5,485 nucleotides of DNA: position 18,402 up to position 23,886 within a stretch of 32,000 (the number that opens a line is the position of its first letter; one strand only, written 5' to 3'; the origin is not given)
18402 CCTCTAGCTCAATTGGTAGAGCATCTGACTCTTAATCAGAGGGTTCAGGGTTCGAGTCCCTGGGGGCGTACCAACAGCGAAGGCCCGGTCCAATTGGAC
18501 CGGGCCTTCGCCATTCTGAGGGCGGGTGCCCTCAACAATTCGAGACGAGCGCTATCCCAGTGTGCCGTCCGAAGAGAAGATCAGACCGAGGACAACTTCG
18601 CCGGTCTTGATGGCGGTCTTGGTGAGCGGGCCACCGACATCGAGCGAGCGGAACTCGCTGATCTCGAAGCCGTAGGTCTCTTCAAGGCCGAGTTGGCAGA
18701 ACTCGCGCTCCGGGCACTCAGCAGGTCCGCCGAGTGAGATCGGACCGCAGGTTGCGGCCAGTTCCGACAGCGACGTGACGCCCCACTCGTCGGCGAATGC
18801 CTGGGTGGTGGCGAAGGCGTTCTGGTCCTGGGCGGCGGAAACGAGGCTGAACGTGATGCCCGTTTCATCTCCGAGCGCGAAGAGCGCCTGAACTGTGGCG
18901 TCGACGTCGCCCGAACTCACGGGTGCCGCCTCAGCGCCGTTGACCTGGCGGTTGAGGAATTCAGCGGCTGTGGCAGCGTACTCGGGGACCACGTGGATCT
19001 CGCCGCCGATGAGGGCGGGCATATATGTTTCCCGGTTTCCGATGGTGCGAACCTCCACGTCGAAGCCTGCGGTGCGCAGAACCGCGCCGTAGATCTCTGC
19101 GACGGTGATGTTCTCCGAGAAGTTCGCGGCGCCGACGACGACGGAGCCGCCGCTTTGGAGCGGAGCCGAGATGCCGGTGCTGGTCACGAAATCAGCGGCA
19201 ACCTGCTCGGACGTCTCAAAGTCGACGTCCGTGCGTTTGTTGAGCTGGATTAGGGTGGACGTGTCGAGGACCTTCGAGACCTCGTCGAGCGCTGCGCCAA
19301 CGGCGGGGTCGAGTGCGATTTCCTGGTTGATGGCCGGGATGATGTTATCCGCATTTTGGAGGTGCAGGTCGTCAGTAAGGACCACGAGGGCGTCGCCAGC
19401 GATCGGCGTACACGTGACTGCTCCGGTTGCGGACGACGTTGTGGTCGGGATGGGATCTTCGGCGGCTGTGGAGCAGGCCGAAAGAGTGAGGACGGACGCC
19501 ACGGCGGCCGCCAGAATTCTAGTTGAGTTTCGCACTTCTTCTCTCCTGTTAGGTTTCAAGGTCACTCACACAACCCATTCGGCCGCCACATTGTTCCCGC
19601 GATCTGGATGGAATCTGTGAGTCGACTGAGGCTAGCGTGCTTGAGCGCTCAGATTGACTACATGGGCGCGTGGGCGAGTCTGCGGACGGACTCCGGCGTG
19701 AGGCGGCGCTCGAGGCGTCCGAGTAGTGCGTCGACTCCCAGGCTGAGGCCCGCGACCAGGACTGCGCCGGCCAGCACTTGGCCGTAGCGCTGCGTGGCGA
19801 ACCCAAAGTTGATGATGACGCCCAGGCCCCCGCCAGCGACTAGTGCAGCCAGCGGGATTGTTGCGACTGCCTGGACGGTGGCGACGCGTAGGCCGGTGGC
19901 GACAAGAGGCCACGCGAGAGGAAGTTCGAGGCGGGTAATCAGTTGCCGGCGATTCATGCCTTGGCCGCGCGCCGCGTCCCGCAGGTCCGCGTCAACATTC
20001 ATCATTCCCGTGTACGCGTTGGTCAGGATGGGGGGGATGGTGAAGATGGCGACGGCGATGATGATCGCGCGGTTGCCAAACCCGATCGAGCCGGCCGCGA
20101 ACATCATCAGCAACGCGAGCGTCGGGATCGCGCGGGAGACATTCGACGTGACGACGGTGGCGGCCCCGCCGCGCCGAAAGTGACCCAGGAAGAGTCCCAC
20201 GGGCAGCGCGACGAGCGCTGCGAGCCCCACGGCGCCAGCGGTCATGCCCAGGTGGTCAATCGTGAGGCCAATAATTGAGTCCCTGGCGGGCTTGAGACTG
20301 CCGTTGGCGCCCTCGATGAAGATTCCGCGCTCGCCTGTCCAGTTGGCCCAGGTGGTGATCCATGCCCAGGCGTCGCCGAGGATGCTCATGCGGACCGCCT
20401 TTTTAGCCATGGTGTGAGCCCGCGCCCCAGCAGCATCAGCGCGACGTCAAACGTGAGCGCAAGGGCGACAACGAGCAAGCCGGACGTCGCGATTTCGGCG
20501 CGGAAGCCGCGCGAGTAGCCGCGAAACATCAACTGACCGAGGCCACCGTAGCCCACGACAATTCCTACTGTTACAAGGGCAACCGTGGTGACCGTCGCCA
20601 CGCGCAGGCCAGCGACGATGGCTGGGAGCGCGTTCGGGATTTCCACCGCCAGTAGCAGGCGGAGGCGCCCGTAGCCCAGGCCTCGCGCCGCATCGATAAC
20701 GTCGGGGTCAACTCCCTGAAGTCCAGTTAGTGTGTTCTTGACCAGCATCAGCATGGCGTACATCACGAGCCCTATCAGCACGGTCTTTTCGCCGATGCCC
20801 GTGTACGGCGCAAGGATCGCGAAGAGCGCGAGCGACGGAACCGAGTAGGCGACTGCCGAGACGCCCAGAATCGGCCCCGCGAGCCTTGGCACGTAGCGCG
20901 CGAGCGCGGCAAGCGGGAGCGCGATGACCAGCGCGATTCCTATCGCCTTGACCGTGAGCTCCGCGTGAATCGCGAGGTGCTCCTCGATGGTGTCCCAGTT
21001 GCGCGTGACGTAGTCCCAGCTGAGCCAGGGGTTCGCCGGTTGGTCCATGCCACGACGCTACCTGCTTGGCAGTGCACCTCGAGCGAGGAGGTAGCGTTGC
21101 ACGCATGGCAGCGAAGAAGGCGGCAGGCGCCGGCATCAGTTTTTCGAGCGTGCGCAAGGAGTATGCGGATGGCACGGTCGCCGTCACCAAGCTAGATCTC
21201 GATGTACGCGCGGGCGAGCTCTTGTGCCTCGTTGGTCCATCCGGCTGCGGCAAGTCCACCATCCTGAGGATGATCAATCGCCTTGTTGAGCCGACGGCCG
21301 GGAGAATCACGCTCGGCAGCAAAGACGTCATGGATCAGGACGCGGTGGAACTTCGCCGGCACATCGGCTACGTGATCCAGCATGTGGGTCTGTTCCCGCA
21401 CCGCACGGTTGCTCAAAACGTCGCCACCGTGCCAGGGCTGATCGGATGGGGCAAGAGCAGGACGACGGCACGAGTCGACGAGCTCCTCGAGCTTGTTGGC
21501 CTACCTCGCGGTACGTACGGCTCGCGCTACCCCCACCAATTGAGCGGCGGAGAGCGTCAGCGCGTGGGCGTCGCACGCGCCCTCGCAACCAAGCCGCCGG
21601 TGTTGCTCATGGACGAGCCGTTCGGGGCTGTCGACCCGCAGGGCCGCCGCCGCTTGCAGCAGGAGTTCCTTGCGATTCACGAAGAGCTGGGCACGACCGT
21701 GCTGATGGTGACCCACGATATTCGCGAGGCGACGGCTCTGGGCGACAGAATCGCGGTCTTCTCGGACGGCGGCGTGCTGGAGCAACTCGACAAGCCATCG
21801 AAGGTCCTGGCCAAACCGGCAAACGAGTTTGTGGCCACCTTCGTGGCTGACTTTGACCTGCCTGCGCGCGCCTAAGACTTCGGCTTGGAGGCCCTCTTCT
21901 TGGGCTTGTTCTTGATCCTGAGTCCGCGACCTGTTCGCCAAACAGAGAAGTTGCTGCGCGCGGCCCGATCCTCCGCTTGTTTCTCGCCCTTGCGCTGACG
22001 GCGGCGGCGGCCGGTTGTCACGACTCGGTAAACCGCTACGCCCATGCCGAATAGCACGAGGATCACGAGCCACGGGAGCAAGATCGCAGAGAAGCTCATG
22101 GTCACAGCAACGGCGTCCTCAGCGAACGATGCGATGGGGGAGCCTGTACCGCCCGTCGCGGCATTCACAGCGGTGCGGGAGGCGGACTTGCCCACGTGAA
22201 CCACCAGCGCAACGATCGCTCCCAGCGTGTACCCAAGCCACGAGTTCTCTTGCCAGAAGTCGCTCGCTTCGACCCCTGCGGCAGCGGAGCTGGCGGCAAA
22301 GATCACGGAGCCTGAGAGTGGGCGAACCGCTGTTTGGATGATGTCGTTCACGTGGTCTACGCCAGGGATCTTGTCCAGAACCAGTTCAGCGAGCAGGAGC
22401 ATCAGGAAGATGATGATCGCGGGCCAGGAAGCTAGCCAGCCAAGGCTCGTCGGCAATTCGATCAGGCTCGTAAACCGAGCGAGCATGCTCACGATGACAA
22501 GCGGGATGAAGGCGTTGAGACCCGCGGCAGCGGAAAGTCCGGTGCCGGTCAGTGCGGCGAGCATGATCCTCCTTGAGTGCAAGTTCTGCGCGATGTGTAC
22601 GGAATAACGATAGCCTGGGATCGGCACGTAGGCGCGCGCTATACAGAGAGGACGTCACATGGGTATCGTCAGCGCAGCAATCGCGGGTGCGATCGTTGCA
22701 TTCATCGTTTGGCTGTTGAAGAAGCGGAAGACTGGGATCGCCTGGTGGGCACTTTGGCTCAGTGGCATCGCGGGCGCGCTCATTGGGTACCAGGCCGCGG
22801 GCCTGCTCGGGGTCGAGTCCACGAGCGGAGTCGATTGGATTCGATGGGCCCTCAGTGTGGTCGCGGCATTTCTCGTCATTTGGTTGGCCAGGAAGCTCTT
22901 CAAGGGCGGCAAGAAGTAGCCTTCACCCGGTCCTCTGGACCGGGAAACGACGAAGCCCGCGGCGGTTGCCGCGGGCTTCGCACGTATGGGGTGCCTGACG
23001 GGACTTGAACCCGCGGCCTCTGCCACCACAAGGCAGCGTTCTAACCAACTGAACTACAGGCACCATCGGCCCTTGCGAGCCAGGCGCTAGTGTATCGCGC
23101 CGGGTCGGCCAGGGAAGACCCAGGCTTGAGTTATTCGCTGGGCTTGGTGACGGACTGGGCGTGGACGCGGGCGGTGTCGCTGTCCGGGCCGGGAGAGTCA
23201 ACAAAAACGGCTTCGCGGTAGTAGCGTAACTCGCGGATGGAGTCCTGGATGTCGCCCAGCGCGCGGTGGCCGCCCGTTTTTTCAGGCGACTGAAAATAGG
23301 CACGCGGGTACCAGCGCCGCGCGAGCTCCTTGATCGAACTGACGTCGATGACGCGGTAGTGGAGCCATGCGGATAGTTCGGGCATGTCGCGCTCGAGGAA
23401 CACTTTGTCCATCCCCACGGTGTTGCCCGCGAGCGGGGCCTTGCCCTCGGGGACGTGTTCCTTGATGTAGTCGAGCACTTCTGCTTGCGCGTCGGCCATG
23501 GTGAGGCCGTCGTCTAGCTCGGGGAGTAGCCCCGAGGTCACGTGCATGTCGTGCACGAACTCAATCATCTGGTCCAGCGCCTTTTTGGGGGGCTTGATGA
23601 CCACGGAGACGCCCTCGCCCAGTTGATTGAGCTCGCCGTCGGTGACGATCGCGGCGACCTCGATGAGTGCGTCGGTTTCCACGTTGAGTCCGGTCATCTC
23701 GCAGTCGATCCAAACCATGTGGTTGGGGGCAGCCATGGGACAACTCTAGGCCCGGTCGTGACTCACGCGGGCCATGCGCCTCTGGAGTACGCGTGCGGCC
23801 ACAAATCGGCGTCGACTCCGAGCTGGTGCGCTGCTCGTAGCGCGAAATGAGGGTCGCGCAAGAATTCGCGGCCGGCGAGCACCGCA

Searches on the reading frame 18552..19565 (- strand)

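Call 40: search_protein_families(library=pfam, proteins=[window:18552-19565:-], max_evalue=0.00001)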
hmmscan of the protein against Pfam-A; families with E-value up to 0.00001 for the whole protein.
window:18552-19565:- (337 aa): 1 family
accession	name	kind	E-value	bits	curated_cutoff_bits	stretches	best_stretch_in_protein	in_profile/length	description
PF04069.17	OpuAC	-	4.3e-33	115.4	21.2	2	141-336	2-183/257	Substrate binding domain of ABC-type glycine betaine transport system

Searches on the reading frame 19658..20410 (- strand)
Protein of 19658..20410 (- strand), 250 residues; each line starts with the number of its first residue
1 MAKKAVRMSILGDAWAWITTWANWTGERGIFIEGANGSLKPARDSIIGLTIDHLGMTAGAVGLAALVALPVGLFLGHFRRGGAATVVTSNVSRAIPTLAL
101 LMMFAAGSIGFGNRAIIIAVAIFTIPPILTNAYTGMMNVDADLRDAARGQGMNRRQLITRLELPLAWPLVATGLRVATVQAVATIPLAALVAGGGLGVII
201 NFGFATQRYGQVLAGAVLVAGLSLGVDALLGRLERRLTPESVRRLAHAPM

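Call 40: search_protein_families(library=pfam, proteins=[window:19658-20410:-], max_evalue=0.00001)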
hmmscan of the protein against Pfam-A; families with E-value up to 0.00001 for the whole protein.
window:19658-20410:- (250 aa): 1 family
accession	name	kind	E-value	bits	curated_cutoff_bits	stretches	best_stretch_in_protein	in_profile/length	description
PF00528.27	BPD_transp_1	-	1.3e-23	84.1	26.4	1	68-238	1-183/184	Binding-protein-dependent transport system inner membrane component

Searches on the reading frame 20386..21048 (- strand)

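Call 40: search_protein_families(library=pfam, proteins=[window:20386-21048:-], max_evalue=0.00001)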
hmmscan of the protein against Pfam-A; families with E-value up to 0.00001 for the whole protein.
window:20386-21048:- (220 aa): 1 family
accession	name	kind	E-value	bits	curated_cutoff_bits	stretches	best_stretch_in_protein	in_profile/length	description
PF00528.27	BPD_transp_1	-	1.4e-16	61.2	26.4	1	43-216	5-183/184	Binding-protein-dependent transport system inner membrane component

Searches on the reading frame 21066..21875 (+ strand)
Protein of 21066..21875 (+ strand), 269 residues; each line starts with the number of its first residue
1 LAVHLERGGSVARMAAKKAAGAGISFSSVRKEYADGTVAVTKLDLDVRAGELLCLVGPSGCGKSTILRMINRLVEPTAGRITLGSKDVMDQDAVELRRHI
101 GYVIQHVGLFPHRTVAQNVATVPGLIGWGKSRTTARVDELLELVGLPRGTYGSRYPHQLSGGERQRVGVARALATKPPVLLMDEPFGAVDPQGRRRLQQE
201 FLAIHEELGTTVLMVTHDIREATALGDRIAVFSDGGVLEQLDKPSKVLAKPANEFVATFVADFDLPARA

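Call 40: search_protein_families(library=pfam, proteins=[window:21066-21875:+], max_evalue=0.00001)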
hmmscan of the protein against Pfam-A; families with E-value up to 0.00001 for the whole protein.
window:21066-21875:+ (269 aa): 3 families
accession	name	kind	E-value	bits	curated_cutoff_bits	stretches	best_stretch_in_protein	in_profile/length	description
PF00005.33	ABC_tran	-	1.3e-37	129.9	25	1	41-186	2-136/137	ABC transporter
PF13304.12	AAA_21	-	2.7e-10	41.3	27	0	136-218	220-299/304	AAA domain, putative AbiEii toxin, Type IV TA system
PF13401.12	AAA_22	-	6.9e-06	26.8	27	0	51-85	6-43/130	AAA domain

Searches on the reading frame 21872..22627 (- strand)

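Call 40: search_protein_families(library=pfam, proteins=[window:21872-22627:-], max_evalue=0.00001)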
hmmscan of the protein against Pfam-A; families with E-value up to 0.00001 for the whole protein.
window:21872-22627:- (251 aa): 1 family
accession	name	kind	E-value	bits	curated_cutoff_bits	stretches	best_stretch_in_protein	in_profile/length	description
PF13548.11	DUF4126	-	6.5e-46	156.7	27.5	1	26-203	2-173/175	Domain of unknown function (DUF4126)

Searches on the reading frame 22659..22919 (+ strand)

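Call 40: search_protein_families(library=pfam, proteins=[window:22659-22919:+], max_evalue=0.00001)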
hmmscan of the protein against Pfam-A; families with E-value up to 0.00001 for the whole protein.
window:22659-22919:+ (86 aa): 1 family
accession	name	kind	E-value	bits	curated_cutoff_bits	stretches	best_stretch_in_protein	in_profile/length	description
PF04226.18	Transgly_assoc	-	8.7e-06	26.3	25.3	1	36-81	4-48/49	Transglycosylase associated protein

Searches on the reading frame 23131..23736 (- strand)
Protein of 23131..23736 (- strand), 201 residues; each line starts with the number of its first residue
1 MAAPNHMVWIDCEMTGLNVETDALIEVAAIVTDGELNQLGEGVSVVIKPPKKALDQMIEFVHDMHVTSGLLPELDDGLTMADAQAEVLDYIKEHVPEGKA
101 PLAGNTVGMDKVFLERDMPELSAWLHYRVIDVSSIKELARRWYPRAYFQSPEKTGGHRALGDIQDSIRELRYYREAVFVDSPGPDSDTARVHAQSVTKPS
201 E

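Call 13: search_protein_families(library=pfam, proteins=[window:23131-23736:-])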
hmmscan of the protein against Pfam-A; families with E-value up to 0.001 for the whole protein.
window:23131-23736:- (201 aa): 2 families
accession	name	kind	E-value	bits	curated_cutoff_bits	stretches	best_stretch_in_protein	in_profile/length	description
PF00929.31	RNase_T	-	4.3e-27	96.1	24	1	8-169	1-163/164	Exonuclease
PF16473.11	Rv2179c-like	-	0.00032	20.9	27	0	8-165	3-168/177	3'-5' exoribonuclease Rv2179c-like domain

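Call 56: find_encoding_contigs(protein=window:23131-23736:-, flank=3000, max_places=4)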
Protein window:23131-23736:- (201 aa): no gene with exactly this product is on record in the collection.

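Call 57: list_cluster_members(proteins=[window:23134-23736:-, window:13241-13705:-, window:23766-24857:-, window:9752-10483:+, window:4484-5320:+, window:3501-4463:+, window:28175-28840:-, window:26791-28140:+, window:25136-26791:+, window:19661-20410:-])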
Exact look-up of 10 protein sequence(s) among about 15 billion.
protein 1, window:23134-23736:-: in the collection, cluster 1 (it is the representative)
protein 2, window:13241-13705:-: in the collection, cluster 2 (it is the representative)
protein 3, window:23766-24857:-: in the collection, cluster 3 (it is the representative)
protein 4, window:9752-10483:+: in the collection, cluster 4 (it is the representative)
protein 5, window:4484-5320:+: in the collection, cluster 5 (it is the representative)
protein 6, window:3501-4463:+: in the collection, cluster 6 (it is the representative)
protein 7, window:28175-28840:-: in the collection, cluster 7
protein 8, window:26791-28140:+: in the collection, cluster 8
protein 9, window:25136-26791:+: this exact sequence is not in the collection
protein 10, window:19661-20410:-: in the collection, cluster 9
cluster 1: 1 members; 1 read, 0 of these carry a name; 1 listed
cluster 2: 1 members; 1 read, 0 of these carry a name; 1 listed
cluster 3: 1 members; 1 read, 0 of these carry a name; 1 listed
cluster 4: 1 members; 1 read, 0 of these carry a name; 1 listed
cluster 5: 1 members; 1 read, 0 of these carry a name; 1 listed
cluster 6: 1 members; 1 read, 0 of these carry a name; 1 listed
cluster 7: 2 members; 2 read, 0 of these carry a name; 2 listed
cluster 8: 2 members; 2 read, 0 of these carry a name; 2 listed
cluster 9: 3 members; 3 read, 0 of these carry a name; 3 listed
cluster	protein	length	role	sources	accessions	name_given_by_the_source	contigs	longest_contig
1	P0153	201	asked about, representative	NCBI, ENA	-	-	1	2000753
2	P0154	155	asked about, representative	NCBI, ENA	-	-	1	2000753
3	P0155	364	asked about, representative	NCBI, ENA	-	-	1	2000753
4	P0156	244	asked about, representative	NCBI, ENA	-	-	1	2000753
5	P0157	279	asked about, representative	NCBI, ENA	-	-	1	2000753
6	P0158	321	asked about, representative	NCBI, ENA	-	-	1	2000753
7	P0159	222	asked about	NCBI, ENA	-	-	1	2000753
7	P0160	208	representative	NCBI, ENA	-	-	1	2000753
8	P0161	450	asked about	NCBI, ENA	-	-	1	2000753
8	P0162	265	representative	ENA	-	-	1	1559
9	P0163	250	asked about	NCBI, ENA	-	-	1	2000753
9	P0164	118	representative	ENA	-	-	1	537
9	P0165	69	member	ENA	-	-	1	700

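Call 59: find_encoding_contigs(protein=P0162, flank=3000, max_places=4)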
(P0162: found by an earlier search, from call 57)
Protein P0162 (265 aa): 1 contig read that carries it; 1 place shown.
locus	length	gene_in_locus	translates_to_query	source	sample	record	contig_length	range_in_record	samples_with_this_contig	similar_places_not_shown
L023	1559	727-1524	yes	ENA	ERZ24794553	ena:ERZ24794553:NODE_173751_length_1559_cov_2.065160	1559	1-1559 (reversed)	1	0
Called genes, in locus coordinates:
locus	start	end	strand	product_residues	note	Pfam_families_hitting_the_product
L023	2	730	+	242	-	?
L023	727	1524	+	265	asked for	PF03193:RsgA_GTPase (faint), PF00009:GTP_EFTU (weak), PF00350:Dynamin_N (faint), PF01926:MMR_HSR1 (weak)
